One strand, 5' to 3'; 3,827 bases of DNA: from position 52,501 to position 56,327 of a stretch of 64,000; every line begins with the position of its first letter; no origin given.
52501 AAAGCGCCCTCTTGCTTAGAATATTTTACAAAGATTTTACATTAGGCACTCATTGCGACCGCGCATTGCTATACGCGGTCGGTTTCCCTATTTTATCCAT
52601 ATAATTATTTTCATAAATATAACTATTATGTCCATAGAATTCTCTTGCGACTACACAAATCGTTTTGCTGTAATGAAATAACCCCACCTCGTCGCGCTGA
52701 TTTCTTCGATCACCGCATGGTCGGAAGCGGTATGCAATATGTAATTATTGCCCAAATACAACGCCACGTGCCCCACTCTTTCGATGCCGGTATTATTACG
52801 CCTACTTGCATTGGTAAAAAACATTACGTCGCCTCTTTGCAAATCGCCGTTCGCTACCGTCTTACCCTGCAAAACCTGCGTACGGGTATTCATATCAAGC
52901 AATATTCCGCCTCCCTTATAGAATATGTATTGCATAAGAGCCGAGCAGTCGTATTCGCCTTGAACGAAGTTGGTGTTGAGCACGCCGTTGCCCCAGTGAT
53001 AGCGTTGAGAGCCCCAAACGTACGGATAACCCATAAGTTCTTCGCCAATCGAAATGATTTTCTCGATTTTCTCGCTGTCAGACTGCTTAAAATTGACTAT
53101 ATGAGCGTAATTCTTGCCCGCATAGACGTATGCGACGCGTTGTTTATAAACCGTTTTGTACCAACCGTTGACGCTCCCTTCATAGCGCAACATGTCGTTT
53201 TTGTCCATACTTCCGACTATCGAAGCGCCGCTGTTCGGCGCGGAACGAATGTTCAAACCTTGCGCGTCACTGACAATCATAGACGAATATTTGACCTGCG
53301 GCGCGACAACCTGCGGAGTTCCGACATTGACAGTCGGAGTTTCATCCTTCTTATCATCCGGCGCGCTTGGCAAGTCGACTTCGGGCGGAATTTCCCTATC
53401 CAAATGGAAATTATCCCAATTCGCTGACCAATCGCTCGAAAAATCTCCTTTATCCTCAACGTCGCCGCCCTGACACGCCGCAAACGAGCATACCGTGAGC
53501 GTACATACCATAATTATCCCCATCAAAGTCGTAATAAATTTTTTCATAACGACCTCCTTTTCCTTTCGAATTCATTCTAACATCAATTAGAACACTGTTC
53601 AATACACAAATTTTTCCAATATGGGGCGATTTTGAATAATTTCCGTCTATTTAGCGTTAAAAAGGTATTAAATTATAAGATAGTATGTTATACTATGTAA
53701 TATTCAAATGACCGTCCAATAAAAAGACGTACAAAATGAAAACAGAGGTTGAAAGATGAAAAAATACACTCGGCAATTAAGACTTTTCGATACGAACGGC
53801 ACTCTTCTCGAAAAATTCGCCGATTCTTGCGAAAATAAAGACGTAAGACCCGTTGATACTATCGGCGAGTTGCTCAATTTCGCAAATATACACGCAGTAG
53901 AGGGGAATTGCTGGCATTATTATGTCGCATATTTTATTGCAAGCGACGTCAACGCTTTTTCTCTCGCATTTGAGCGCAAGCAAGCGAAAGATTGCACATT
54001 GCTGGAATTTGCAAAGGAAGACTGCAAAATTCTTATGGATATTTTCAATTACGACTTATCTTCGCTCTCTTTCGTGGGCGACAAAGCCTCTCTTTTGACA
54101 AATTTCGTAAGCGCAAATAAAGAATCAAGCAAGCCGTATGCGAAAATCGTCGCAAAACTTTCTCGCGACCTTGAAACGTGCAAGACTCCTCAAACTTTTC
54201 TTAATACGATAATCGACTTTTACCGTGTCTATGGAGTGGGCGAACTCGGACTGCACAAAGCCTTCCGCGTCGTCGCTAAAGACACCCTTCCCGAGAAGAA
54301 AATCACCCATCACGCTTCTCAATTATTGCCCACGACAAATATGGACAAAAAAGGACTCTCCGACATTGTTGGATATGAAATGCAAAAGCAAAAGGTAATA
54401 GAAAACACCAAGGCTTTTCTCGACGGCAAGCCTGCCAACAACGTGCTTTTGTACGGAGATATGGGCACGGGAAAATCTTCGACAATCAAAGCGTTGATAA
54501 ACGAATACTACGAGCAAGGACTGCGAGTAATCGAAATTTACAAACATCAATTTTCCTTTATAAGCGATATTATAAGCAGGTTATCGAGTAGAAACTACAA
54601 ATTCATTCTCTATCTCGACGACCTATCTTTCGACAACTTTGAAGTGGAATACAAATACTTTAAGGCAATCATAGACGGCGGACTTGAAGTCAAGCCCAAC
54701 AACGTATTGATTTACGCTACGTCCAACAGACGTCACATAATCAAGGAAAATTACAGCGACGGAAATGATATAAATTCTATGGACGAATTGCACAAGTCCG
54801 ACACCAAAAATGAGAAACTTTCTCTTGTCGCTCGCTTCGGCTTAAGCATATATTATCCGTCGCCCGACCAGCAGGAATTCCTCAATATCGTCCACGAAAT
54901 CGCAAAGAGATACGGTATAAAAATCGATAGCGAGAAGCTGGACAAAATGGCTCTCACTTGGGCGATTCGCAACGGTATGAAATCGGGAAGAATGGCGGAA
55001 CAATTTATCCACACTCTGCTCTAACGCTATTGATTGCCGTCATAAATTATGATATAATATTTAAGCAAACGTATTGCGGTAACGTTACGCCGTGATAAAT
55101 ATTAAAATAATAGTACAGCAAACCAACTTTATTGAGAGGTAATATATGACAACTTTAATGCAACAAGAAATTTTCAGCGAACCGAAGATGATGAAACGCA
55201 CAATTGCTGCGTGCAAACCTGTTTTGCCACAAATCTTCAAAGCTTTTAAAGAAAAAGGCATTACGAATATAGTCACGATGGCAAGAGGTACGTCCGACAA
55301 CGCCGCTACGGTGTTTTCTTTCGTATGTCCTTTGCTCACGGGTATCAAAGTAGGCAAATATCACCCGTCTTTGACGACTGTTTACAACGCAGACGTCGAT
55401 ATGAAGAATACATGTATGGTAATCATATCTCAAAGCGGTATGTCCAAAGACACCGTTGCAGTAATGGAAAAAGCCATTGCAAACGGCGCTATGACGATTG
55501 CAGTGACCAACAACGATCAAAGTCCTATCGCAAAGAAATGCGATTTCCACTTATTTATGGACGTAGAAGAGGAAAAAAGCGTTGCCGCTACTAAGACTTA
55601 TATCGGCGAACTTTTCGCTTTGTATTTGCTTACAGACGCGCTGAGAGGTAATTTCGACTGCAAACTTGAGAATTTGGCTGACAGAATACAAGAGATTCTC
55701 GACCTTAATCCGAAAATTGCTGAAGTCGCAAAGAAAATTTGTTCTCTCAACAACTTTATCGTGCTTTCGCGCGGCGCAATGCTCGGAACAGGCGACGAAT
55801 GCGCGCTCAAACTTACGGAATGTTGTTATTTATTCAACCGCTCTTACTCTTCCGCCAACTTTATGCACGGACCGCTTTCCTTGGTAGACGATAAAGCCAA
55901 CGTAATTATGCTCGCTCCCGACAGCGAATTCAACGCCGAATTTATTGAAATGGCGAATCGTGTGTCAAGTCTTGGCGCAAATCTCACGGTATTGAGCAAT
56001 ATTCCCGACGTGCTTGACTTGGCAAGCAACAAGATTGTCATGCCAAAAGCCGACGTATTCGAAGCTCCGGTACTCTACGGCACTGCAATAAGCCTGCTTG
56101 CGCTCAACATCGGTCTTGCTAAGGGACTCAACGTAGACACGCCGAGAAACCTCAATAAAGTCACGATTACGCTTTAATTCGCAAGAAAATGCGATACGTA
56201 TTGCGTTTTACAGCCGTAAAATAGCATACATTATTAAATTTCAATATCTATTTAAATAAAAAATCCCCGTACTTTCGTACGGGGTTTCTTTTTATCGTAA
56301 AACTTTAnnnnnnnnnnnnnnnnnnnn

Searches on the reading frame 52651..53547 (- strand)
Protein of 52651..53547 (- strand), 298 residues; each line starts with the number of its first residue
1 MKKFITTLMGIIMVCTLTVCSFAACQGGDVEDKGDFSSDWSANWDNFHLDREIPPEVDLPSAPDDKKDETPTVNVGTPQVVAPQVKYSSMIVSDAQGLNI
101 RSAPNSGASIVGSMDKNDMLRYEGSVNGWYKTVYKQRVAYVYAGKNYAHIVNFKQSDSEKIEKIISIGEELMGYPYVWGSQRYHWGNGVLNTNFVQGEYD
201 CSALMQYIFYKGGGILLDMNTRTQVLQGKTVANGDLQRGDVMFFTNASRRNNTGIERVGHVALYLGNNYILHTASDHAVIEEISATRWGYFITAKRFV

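Call 8: search_protein_families(library=pfam, proteins=[window:52651-53547:-], max_evalue=0.001)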
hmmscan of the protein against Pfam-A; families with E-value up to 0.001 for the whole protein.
window:52651-53547:- (298 aa): 2 families
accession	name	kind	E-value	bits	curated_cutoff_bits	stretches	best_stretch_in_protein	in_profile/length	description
PF00877.26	NLPC_P60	-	2.2e-17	63.4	23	1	174-291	2-99/105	NlpC/P60 family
PF08239.17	SH3_3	-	6.1e-09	36.4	27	1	97-143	2-50/54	Bacterial SH3 domain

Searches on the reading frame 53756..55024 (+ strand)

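Call 8: search_protein_families(library=pfam, proteins=[window:53756-55024:+], max_evalue=0.001)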
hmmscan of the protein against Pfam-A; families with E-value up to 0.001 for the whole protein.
window:53756-55024:+ (422 aa): 6 families
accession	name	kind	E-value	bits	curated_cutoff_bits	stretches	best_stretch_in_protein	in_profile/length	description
PF05673.19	DUF815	-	1.5e-88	296.6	23.8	1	186-421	12-245/249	Protein of unknown function (DUF815)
PF13191.12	AAA_16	-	2.8e-06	28.4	32.6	1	223-273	21-73/167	AAA ATPase domain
PF20720.3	nSTAND3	-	4.4e-06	26.9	27.2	1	228-290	18-74/155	Novel STAND NTPase 3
PF00004.35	AAA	-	6.9e-05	23.8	21.2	1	230-290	1-66/131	ATPase family associated with various cellular activities (AAA)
PF13401.12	AAA_22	-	0.00065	20.5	27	0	227-272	5-50/130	AAA domain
PF25199.1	nSTAND_NTPase5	-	0.00093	19.5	34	0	212-291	26-106/145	Novel STAND NTPase 5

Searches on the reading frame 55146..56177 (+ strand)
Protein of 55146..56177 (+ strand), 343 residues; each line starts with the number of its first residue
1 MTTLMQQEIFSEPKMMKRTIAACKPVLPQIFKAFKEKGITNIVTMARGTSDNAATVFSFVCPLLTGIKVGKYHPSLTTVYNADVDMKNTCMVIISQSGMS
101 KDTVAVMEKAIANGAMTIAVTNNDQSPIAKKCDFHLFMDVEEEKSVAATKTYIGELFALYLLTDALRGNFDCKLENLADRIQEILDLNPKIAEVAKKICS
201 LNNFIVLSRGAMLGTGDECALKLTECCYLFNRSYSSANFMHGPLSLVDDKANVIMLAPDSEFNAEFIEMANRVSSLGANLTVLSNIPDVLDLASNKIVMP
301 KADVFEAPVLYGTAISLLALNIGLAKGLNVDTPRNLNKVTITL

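Call 8: search_protein_families(library=pfam, proteins=[window:55146-56177:+], max_evalue=0.001)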
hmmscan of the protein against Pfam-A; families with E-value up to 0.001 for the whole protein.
window:55146-56177:+ (343 aa): 1 family
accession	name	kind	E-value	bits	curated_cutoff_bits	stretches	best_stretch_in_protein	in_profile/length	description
PF01380.27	SIS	-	3.6e-24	85.5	25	2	41-162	7-128/131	SIS domain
